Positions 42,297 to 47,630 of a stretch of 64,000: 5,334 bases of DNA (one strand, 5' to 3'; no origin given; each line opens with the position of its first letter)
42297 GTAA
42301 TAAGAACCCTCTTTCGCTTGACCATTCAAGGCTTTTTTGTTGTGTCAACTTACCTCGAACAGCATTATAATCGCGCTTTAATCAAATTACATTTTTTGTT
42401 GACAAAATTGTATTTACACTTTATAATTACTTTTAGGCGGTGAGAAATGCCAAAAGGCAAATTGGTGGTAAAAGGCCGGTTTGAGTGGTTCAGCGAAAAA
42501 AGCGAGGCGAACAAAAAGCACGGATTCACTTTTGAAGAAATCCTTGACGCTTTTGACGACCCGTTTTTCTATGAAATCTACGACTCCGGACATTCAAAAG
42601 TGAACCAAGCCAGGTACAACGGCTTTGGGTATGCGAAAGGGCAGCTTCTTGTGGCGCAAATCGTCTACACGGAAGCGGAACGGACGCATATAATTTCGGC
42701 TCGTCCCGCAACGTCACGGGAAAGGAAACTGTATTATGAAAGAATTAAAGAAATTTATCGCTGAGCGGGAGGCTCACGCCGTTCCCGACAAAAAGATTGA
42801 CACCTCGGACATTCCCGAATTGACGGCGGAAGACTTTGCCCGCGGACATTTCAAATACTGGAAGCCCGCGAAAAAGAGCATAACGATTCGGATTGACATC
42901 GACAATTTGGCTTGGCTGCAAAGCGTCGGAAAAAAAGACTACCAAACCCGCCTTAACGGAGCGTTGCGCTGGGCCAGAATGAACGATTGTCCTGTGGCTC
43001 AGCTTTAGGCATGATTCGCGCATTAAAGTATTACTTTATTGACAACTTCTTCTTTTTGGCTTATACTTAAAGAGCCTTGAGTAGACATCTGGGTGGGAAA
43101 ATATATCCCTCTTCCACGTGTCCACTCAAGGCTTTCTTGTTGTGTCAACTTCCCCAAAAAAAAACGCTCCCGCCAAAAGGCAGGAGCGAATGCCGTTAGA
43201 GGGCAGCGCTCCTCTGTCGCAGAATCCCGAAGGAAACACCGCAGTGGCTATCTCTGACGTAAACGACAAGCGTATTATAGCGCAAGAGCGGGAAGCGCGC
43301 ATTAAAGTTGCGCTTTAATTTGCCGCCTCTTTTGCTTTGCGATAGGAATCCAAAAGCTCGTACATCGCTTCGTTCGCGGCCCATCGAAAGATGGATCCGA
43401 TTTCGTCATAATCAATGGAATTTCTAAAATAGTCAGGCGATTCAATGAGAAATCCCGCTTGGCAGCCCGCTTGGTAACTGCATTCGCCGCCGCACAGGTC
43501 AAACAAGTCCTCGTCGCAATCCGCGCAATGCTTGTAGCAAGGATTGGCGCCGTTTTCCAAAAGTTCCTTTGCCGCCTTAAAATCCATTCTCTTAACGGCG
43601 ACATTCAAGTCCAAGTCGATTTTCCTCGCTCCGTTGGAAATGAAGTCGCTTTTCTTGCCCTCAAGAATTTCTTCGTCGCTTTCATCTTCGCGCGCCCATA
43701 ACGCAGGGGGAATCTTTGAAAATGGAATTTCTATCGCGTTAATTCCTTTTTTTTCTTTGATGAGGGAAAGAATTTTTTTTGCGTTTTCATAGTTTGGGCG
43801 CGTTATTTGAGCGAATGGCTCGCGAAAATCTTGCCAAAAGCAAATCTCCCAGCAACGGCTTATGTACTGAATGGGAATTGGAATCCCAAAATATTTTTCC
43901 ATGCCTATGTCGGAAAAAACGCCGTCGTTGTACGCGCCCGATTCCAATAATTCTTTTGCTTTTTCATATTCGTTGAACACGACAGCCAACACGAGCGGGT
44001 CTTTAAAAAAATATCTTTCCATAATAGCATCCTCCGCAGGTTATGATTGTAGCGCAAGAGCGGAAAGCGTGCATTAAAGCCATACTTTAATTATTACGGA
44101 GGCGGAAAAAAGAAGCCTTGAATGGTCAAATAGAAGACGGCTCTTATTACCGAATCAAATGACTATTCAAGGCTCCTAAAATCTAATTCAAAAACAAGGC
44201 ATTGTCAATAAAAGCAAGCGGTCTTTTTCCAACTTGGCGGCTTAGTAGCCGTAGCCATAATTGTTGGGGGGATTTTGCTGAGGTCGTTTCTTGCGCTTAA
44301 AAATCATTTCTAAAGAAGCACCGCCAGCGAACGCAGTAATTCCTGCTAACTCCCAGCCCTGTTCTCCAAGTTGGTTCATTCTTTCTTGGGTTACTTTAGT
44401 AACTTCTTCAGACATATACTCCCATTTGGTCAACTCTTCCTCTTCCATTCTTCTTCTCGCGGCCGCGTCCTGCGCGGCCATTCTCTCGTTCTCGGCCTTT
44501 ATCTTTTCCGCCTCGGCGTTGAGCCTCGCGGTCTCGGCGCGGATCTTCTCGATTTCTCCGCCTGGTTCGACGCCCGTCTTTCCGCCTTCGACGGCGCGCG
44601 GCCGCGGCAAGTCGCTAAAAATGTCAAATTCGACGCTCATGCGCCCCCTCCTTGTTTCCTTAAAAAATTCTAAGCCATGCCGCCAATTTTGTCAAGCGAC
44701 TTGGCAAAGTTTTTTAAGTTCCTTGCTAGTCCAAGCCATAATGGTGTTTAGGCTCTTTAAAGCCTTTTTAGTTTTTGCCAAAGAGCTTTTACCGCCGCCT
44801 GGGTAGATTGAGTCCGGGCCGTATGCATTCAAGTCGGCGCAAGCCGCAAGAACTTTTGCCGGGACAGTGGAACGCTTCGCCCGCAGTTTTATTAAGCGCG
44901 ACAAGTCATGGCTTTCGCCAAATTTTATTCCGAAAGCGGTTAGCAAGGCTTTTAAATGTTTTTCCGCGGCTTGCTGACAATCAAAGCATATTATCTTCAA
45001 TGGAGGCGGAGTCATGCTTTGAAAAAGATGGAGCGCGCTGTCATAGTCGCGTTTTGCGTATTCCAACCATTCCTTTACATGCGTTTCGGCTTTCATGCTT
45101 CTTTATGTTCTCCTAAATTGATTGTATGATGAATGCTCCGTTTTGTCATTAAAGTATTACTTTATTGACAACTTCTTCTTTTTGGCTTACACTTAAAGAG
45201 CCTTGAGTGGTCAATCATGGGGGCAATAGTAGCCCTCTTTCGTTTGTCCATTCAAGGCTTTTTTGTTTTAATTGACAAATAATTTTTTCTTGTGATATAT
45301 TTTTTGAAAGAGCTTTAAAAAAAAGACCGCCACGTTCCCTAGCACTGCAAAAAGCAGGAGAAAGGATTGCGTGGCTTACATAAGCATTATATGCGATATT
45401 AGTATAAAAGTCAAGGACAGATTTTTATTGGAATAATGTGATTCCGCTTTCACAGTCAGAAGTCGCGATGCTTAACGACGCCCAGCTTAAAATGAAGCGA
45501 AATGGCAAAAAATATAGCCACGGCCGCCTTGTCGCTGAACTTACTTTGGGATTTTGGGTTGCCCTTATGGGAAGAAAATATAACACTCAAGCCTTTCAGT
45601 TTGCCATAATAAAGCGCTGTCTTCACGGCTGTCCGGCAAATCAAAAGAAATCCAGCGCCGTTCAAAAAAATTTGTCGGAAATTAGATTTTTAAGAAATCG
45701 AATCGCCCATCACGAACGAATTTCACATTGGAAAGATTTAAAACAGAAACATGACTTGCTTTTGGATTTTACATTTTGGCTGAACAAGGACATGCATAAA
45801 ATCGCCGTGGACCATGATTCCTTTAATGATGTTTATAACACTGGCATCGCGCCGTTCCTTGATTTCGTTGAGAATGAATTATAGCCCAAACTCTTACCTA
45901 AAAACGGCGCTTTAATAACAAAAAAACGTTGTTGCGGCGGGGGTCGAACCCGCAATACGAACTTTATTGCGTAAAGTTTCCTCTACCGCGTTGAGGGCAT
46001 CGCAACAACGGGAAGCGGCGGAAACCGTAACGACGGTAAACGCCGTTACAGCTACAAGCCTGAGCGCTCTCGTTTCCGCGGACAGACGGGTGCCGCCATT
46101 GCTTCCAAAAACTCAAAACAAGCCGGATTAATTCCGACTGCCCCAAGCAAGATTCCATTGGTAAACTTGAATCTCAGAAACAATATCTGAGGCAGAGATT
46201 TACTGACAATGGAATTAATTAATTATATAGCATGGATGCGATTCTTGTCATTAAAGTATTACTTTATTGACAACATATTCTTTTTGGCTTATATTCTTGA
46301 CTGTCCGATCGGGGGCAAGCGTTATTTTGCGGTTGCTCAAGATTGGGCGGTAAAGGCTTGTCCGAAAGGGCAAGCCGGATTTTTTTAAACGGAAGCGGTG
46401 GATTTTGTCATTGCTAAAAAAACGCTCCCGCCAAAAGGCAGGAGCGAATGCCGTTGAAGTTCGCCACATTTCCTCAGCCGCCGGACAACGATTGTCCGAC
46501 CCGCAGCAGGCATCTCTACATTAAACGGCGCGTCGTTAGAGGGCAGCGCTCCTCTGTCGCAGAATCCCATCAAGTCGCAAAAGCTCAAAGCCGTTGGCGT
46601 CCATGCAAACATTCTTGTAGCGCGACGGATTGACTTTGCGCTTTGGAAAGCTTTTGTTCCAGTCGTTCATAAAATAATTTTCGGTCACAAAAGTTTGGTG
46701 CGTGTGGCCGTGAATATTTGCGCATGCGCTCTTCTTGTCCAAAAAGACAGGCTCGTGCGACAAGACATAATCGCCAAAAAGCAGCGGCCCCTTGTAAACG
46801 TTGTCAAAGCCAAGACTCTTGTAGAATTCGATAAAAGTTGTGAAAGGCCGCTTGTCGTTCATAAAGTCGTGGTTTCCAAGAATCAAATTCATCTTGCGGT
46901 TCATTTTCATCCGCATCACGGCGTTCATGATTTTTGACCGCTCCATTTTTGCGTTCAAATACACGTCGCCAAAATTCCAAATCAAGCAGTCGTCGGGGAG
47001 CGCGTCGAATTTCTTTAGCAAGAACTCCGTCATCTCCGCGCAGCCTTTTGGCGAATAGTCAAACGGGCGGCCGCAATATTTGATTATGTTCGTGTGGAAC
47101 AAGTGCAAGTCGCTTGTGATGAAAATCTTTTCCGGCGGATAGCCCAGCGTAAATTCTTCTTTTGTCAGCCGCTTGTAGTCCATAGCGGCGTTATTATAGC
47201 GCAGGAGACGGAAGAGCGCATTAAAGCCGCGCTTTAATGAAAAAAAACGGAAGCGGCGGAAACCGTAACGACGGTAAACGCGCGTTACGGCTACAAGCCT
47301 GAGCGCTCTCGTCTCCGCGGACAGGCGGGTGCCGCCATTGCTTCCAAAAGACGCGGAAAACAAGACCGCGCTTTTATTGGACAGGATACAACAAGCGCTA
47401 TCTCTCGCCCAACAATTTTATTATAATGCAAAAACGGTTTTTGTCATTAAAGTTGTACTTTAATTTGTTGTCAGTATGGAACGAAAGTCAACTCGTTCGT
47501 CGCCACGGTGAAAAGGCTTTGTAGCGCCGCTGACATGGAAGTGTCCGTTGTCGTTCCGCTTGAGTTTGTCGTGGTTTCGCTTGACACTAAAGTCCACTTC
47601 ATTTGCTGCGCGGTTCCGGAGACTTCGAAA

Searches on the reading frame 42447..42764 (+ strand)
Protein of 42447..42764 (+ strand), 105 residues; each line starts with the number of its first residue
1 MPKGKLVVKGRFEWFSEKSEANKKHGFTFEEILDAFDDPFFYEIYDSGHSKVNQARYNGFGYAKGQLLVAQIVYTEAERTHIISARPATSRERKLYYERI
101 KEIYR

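Call 16: search_protein_families(library=pfam, proteins=[window:42447-42764:+], max_evalue=0.01)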
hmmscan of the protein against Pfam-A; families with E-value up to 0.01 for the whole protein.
window:42447-42764:+ (105 aa): 1 family
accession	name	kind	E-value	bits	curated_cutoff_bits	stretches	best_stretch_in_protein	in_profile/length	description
PF04365.19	BrnT_toxin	-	1.4e-15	57.7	34.5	1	14-92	1-77/77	Ribonuclease toxin, BrnT, of type II toxin-antitoxin system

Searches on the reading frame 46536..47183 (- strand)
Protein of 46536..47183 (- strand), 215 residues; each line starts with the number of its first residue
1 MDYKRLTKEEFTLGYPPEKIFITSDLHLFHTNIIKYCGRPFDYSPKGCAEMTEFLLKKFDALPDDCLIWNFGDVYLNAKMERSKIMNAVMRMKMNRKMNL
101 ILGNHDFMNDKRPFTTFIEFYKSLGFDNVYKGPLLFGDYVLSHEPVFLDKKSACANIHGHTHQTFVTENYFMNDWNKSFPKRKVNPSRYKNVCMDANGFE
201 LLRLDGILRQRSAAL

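Call 75: find_homologous_proteins(query=window:46536-47183:-, max_evalue=1e-30)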
Query window:46536-47183:- (215 aa): 99 proteins with E <= 1e-30 among 1107 candidates.
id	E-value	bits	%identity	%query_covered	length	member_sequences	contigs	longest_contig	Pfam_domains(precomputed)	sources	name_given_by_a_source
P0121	2.6e-130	451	91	97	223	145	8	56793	PF00149.34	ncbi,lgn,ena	-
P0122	3.9e-129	447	90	98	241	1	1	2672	PF00149.34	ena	-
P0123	9.4e-101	354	70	97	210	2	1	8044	PF00149.34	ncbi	-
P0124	2.6e-98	346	70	98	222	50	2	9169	PF00149.34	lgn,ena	-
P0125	5.2e-96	338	70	96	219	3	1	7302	PF00149.34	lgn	-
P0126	1.1e-95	337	66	98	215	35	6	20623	PF00149.34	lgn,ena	-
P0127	1.1e-95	337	67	98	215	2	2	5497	PF00149.34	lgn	-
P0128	3.6e-95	336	66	98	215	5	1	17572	PF00149.34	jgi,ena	-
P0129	2.8e-94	333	67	97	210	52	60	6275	PF00149.34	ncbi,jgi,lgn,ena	jgi:calcineurin-like phosphoesterase family protein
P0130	7.1e-94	331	64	97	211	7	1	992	PF00149.34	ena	-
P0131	8.2e-92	325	63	96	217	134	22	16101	PF00149.34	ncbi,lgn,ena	-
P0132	8.5e-91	321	63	96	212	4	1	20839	PF00149.34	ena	-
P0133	1.2e-90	321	63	96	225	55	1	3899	PF00149.34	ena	-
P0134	2.2e-90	320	64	93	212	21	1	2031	PF00149.34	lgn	-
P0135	2.5e-90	320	61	95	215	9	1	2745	PF00149.34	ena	-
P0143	1.4e-88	314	64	93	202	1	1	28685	PF00149.34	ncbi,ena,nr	ncbi:MAG: metallophosphoesterase [Treponema sp.]|nr:metallophosphoesterase [Treponema sp.]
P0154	2.4e-82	294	60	95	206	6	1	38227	PF00149.34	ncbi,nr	ncbi:MAG: metallophosphoesterase [Treponema sp.]|nr:metallophosphoesterase [Treponema sp.]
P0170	5.0e-68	247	52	93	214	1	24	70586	PF00149.34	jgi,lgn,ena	-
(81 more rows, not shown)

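Call 76: find_encoding_contigs(protein=P0131, flank=10000, max_places=4)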
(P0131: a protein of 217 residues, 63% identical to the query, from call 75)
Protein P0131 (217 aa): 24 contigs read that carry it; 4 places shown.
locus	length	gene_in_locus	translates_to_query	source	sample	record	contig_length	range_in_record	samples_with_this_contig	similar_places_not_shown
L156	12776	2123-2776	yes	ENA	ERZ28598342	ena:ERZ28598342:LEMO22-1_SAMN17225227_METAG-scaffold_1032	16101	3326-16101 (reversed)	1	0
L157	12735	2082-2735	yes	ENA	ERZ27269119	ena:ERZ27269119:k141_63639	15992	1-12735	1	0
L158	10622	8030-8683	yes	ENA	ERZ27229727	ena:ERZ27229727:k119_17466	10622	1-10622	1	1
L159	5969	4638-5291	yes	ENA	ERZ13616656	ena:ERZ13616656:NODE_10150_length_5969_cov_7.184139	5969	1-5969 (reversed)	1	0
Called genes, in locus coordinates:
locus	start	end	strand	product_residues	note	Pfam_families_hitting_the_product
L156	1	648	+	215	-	?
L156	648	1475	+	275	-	PF00149:Metallophos, PF12850:Metallophos_2 (faint)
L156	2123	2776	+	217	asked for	PF00149:Metallophos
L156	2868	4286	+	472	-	PF01637:ATPase_2, PF13173:AAA_14 (weak)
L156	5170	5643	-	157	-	-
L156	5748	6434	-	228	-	-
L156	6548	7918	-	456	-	PF18073:Zn_ribbon_LapB, PF13481:AAA_25, PF06745:ATPase, PF13541:ChlI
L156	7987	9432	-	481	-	PF02386:TrkH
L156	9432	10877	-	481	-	PF00070:Pyr_redox (faint), PF01408:GFO_IDH_MocA (faint), PF01488:Shikimate_DH (faint), PF02254:TrkA_N, PF03435:Sacchrp_dh_NADP (faint), PF03807:F420_oxidored (faint), PF02254:TrkA_N, PF02080:TrkA_C (weak), +3 more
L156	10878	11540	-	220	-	PF12822:ECF_trnsprt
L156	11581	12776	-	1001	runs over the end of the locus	-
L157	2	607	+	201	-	?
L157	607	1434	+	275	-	PF00149:Metallophos, PF12850:Metallophos_2 (faint)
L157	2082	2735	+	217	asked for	PF00149:Metallophos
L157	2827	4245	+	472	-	PF01637:ATPase_2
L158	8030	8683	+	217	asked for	PF00149:Metallophos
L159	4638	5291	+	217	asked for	PF00149:Metallophos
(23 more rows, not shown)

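Call 77: find_encoding_contigs(protein=P0143, flank=10000, max_places=2)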
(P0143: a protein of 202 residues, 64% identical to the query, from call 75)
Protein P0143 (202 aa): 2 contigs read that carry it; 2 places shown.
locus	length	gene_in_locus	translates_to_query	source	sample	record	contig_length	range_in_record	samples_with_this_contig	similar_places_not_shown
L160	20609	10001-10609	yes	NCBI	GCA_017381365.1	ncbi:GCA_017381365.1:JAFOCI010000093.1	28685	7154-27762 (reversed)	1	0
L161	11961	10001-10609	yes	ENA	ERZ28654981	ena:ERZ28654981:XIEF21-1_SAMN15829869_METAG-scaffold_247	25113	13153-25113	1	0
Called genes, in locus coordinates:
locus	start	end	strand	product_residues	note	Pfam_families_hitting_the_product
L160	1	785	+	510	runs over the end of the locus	PF01841:Transglut_core, PF23265:Ig-like_KY (weak)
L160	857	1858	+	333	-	-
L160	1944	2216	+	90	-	PF13146:TRL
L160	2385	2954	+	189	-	PF08207:EFP_N (weak), PF01132:EFP, PF09285:Elong-fact-P_C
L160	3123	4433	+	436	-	PF16491:Peptidase_M48_N, PF01435:Peptidase_M48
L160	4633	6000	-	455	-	PF01554:MatE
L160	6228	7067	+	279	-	PF12541:DUF3737, PF13229:Beta_helix (faint)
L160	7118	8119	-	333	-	PF00389:2-Hacid_dh, PF02826:2-Hacid_dh_C, PF00670:AdoHcyase_NAD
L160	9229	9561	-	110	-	-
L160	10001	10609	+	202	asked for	PF00149:Metallophos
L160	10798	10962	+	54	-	-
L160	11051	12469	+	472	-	PF01637:ATPase_2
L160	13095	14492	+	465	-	PF07804:HipA_C, PF13412:HTH_24 (faint)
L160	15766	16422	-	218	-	-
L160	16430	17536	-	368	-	PF01381:HTH_3, PF06114:Peptidase_M78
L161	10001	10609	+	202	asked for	PF00149:Metallophos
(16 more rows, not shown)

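Call 78: find_encoding_contigs(protein=P0154, flank=10000, max_places=2)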
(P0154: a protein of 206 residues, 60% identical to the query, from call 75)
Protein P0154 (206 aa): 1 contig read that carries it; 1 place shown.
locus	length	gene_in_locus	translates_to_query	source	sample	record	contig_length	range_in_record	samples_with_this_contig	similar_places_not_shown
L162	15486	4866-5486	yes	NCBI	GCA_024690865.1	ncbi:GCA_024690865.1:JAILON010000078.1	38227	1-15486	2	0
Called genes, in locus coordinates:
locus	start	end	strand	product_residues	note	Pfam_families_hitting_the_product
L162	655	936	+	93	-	PF01381:HTH_3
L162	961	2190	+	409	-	PF01139:RtcB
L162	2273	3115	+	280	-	PF10021:PARG_cat_microb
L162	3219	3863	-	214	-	-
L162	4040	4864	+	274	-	PF00149:Metallophos, PF12850:Metallophos_2 (faint)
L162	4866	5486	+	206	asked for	PF00149:Metallophos (faint)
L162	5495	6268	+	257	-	PF02811:PHP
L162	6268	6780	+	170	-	PF18143:HAD_SAK_2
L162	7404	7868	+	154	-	PF02082:Rrf2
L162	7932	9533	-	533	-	PF01921:tRNA-synt_1f, PF01406:tRNA-synt_1e (faint), PF09334:tRNA-synt_1g (faint)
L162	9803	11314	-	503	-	PF00089:Trypsin, PF13365:Trypsin_2, PF00595:PDZ (weak), PF13180:PDZ_2, PF17820:PDZ_6, PF00595:PDZ (weak), PF13180:PDZ_2, PF17820:PDZ_6, +2 more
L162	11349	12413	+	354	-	PF12146:Hydrolase_4, PF00561:Abhydrolase_1, PF12697:Abhydrolase_6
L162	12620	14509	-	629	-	PF05262:Borrelia_P83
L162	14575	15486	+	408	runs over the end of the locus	PF00069:Pkinase, PF07714:PK_Tyr_Ser-Thr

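Call 85: find_encoding_contigs(protein=P0126, flank=8000, max_places=4)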
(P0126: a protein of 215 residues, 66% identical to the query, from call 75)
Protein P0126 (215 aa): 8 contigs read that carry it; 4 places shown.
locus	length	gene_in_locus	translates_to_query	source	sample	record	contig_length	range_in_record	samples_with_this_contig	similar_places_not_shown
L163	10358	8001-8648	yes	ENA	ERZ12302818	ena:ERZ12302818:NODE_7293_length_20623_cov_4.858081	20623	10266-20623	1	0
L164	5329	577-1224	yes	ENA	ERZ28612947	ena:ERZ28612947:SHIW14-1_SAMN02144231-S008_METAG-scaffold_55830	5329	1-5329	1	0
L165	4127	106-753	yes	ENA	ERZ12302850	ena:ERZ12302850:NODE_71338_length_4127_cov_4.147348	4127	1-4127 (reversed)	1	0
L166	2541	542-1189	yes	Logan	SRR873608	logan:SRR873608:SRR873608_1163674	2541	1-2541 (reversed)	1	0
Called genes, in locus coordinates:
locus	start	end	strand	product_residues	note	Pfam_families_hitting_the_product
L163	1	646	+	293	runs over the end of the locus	PF00149:Metallophos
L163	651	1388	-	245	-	PF02811:PHP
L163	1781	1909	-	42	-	-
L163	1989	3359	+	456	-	PF25199:nSTAND_NTPase5 (weak), PF13173:AAA_14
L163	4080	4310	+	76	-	PF04014:MazE_antitoxin (faint)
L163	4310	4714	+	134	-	PF01850:PIN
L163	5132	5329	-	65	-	-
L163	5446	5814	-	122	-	-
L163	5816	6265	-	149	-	-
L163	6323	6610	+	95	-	PF13443:HTH_26 (weak)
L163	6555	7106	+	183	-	-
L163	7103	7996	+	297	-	PF10686:YAcAr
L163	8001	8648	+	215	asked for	PF00149:Metallophos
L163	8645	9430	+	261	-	PF00149:Metallophos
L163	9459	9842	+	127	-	-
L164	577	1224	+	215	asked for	PF00149:Metallophos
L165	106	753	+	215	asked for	PF00149:Metallophos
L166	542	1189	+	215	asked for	PF00149:Metallophos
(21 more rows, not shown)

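Call 86: find_encoding_contigs(protein=P0170, flank=8000, max_places=4)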
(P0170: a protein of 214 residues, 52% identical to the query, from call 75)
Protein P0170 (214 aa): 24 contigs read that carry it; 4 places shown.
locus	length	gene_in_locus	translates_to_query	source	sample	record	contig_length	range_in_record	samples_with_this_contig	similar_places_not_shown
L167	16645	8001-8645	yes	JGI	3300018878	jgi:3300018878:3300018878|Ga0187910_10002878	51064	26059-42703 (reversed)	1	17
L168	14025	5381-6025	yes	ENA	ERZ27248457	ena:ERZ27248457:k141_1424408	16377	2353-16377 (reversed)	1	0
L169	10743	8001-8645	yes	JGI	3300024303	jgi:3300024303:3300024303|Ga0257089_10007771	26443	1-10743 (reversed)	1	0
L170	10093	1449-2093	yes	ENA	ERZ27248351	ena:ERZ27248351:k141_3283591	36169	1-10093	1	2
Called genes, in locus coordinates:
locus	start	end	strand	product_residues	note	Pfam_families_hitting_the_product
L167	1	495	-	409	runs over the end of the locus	PF01139:RtcB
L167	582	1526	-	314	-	-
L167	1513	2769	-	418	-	PF13280:WYL (weak)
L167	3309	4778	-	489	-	PF11443:DUF2828, PF25043:DUF7788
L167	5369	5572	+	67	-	PF12844:HTH_19 (weak), PF01381:HTH_3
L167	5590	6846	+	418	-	PF13657:Couple_hipA, PF07804:HipA_C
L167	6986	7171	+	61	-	-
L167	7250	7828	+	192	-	PF13563:2_5_RNA_ligase2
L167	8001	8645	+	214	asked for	PF00149:Metallophos (weak)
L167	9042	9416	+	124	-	-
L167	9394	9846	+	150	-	-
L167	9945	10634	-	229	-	-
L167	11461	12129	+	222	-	-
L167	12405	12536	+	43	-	-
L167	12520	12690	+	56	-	-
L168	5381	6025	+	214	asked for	PF00149:Metallophos (weak)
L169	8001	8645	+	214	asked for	PF00149:Metallophos (weak)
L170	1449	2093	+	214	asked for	PF00149:Metallophos (weak)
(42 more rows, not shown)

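Call 87: find_encoding_contigs(protein=P0129, flank=8000, max_places=6)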
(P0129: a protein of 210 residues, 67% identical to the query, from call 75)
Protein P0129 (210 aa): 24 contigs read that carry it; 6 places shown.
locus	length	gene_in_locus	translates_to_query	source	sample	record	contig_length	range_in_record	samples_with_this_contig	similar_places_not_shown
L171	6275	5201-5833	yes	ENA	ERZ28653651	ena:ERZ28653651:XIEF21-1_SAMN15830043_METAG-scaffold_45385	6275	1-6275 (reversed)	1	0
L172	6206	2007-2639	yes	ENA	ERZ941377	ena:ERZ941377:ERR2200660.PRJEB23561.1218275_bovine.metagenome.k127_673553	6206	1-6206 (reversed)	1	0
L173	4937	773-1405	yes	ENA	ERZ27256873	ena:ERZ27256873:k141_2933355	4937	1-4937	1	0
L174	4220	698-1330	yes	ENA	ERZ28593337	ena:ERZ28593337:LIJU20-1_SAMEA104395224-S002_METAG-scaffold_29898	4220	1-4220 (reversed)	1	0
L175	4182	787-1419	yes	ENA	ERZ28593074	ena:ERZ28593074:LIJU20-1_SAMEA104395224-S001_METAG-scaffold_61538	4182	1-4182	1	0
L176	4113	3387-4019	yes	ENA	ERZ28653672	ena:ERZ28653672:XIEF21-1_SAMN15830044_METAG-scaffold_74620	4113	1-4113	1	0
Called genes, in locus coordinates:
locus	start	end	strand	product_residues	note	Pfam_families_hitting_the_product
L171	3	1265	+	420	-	?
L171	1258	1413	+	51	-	-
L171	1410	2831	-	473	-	-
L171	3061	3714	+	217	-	PF00717:Peptidase_S24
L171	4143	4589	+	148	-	PF12724:Flavodoxin_5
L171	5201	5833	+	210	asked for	PF00149:Metallophos (weak)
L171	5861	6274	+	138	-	?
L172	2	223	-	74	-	?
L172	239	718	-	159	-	PF13302:Acetyltransf_3 (weak), PF00583:Acetyltransf_1, PF13673:Acetyltransf_10 (weak), PF13508:Acetyltransf_7, PF08445:FR47 (faint)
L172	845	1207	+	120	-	-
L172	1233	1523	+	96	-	-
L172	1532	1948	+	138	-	PF00472:RF-1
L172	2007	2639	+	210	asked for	PF00149:Metallophos (weak)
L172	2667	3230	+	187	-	PF13563:2_5_RNA_ligase2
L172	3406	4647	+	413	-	PF02498:Bro-N, PF06250:YhcG_C (weak)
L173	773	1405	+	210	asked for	PF00149:Metallophos (weak)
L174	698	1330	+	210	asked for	PF00149:Metallophos (weak)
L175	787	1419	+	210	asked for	PF00149:Metallophos (weak)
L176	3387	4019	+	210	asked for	PF00149:Metallophos (weak)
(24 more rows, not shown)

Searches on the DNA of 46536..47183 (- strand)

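Call 95: search_rna_families(sources=[L167, L159], threshold=evalue, max_evalue=0.1)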
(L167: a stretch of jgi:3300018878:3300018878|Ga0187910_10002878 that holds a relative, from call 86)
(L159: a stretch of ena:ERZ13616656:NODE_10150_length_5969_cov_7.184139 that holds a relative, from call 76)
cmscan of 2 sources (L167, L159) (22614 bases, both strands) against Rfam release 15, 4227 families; matches with E-value up to 0.1: 1.
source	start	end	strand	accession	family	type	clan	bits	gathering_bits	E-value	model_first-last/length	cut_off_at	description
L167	5017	5077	-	RF00005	tRNA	Gene; tRNA;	CL00001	29.2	29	0.019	6-65/71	no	tRNA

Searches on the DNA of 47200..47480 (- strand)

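Call 38: search_rna_families(source=window, start=47200, end=47480, threshold=evalue, max_evalue=10)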
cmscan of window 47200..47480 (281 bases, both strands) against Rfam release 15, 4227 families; matches with E-value up to 10: 2.
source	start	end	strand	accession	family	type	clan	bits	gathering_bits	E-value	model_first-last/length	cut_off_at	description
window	47207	47285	+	RF02001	group-II-D1D4-3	Intron;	CL00102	10.3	32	8.6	21-170/170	no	Group II catalytic intron D1-D4-3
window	47200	47398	+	RF02225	sX6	Gene; sRNA;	-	7.6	40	7.1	130-342/342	5'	Proteobacterial sRNA sX6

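Call 92: search_dna_similar(query=window:47200-47470:-, collection=phages, mode=distant, max_evalue=0.01, max_rows=5)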
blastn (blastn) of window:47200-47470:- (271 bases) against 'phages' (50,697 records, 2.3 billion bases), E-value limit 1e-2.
No match.

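Call 93: search_dna_similar(query=window:47200-47470:-, collection=plasmids, mode=distant, max_evalue=0.01, max_rows=5)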
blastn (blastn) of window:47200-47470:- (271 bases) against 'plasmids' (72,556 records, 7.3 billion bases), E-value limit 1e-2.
No match.
